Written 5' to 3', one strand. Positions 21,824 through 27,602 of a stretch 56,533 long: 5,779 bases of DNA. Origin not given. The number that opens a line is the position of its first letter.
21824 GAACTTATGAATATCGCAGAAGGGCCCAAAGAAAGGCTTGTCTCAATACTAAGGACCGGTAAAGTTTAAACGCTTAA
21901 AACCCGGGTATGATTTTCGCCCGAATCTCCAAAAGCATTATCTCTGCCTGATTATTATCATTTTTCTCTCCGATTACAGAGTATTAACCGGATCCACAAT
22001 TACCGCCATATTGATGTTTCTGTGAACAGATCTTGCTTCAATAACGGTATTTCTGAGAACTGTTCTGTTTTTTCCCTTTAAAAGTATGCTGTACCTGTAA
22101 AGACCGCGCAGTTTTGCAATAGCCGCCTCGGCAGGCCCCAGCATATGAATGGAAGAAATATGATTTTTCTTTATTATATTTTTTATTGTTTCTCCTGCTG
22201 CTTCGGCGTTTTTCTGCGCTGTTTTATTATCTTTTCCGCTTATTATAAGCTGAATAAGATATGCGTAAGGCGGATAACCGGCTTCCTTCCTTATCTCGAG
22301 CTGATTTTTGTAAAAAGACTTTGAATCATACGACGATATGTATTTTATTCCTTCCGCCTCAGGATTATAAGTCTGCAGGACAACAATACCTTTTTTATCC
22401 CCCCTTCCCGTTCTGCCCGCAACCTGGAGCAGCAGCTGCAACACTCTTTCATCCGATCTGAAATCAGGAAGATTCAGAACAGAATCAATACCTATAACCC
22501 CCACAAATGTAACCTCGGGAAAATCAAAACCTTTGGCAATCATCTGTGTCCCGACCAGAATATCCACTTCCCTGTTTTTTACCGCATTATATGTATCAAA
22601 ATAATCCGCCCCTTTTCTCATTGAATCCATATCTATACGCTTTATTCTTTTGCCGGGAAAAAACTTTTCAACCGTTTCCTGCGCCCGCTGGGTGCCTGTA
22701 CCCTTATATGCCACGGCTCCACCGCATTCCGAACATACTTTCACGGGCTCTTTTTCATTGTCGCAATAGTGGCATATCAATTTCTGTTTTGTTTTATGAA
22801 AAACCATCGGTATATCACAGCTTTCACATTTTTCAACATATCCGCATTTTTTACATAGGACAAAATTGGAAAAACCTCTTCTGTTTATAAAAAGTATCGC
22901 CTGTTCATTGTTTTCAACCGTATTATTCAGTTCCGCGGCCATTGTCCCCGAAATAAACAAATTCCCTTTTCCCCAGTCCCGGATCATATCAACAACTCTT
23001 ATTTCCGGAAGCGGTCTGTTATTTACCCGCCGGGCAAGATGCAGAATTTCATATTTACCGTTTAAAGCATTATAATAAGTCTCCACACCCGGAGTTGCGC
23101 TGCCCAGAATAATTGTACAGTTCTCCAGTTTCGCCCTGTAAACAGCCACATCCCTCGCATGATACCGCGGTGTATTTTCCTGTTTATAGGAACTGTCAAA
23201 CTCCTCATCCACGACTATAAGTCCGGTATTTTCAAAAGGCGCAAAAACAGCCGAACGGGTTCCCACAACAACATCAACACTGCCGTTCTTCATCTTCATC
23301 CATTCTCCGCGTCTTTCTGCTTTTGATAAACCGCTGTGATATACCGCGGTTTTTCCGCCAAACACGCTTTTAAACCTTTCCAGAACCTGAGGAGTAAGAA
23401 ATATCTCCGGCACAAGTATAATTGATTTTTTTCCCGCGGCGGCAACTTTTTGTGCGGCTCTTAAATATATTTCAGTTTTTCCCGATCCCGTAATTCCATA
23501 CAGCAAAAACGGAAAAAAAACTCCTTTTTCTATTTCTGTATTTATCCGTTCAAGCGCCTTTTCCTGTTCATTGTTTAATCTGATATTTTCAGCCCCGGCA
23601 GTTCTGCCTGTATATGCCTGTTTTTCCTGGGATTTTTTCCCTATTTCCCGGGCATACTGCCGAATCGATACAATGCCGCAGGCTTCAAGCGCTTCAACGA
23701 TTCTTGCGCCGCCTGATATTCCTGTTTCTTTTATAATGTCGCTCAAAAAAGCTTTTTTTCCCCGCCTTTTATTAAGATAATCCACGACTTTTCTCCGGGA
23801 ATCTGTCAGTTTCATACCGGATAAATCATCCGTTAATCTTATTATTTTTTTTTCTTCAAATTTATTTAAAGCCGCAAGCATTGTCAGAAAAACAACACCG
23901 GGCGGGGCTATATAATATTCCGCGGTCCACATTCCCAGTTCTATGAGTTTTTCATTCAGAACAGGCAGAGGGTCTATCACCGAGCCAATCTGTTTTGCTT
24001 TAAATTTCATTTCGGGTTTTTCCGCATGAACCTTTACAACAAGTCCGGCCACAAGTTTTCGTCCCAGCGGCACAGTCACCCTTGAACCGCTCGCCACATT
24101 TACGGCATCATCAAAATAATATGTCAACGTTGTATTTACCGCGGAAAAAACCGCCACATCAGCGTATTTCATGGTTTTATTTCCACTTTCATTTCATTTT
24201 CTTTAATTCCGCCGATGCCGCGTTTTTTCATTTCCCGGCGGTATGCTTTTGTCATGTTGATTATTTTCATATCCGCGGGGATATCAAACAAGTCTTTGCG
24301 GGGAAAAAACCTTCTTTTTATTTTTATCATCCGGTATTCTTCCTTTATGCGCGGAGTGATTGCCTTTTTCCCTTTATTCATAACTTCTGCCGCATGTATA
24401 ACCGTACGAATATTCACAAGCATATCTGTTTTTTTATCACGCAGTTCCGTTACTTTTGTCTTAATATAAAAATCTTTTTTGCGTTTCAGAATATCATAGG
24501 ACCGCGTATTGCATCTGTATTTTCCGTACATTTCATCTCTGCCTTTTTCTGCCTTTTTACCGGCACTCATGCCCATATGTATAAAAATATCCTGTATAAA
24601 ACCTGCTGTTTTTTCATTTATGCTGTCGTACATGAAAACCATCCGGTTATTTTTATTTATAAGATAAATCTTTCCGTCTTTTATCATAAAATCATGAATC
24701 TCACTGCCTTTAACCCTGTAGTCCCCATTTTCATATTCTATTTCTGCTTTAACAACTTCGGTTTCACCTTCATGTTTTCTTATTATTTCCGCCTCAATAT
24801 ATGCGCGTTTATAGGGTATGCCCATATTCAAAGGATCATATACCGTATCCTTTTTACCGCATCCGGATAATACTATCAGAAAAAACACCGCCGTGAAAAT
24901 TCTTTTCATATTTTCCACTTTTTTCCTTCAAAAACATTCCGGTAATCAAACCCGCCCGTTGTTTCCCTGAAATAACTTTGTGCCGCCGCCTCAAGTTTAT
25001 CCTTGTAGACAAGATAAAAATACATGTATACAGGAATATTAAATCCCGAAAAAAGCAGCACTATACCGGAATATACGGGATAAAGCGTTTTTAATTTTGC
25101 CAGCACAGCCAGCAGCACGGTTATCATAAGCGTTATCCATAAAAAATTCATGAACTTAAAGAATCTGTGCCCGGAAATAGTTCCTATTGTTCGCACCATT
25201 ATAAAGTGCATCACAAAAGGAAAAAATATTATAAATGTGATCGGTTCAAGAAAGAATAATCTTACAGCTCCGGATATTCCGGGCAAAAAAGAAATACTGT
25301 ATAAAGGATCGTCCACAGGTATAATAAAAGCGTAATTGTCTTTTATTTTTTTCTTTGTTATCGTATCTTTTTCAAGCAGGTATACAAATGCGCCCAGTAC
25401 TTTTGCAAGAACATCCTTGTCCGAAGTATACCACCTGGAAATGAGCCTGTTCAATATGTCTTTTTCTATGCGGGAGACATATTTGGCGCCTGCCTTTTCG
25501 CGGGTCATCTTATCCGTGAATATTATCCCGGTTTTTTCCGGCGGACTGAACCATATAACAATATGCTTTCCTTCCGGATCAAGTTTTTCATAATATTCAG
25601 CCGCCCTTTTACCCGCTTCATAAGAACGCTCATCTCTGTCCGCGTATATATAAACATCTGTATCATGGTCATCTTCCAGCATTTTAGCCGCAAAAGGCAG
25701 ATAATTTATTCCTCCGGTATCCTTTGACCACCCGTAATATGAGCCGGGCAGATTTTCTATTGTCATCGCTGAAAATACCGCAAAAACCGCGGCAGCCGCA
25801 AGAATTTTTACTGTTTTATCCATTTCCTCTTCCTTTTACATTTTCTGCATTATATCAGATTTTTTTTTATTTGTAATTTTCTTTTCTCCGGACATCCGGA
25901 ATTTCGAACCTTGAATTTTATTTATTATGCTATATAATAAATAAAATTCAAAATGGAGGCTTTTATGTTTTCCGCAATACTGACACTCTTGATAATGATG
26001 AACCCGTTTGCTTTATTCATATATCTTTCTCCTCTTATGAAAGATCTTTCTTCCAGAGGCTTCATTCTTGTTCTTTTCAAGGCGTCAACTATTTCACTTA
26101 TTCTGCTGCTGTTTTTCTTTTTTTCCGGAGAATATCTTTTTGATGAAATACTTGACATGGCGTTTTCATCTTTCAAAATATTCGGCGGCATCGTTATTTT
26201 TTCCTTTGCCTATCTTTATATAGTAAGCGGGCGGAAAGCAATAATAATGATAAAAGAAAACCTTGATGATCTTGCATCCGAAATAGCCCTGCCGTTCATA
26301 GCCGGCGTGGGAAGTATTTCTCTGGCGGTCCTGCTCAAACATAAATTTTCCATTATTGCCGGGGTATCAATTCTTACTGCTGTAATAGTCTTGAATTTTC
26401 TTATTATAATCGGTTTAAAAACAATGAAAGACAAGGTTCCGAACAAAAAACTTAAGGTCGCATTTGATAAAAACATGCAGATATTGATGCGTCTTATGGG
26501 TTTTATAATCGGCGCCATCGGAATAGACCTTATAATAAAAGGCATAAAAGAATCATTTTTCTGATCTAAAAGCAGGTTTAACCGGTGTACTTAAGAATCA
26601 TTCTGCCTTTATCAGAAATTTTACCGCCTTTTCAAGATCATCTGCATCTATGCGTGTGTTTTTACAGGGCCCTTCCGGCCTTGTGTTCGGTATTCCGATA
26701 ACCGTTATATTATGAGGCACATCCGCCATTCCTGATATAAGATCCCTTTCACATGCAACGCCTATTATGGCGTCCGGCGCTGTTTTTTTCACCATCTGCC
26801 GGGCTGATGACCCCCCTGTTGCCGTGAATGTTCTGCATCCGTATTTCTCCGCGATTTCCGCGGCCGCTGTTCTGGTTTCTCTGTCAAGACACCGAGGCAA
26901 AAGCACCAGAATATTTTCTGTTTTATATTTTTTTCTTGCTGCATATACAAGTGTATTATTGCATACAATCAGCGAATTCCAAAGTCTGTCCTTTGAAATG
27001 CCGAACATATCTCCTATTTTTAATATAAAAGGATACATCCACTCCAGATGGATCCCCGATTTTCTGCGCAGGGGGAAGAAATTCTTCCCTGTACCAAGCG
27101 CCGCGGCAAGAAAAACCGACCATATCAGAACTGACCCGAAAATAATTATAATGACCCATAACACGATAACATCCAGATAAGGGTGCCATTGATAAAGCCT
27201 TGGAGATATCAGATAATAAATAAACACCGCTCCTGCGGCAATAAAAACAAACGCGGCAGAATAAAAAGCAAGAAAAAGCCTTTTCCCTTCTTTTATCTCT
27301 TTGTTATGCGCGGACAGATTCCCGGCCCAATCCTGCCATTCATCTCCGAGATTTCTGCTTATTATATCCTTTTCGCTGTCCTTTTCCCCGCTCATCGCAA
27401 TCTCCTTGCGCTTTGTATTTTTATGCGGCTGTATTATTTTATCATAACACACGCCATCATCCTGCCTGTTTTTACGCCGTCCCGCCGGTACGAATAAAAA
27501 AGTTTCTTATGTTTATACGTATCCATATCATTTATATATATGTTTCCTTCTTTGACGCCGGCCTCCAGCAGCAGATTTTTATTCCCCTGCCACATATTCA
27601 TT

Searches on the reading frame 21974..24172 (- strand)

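Call 37: search_protein_families(library=pfam, proteins=[window:21974-24172:-])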
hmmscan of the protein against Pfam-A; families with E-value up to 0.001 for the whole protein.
window:21974-24172:- (732 aa): 6 families
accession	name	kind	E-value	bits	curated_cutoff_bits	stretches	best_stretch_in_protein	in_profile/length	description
PF17764.6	PriA_3primeBD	-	9.8e-22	77.1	22.7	1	5-99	1-95/96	3'DNA-binding domain (3'BD)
PF00270.35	DEAD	-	5.8e-17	62.4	26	1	203-364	4-162/167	DEAD/DEAH box helicase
PF18074.6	PriA_C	-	7.3e-17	62.4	26.9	1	635-728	1-95/95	Primosomal protein N C-terminal domain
PF04851.21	ResIII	-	9.4e-15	55.3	22.5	1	197-361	2-162/164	Type III restriction enzyme, res subunit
PF00271.37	Helicase_C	-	4.9e-11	43.3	23.5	1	511-590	41-108/110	Helicase conserved C-terminal domain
PF18319.7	Zn_ribbon_PriA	-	2.3e-10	40.7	26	1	449-473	1-25/27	PriA DNA helicase Cys-rich region (CRR) domain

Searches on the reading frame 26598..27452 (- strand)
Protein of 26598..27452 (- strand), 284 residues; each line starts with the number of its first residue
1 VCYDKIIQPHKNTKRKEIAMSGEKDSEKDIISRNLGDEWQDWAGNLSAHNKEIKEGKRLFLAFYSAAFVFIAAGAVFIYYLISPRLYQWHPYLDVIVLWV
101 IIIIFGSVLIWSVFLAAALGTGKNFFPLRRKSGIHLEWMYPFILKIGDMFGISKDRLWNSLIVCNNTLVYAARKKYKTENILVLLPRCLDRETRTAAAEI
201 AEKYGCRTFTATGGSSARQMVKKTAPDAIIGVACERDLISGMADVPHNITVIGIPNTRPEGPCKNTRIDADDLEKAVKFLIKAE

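Call 37: search_protein_families(library=pfam, proteins=[window:26598-27452:-])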
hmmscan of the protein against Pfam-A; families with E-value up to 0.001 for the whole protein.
window:26598-27452:- (284 aa): 1 family
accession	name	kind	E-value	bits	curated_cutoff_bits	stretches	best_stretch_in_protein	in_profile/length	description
PF01976.22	DUF116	-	3.4e-31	108.2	25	2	197-276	76-154/155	Protein of unknown function DUF116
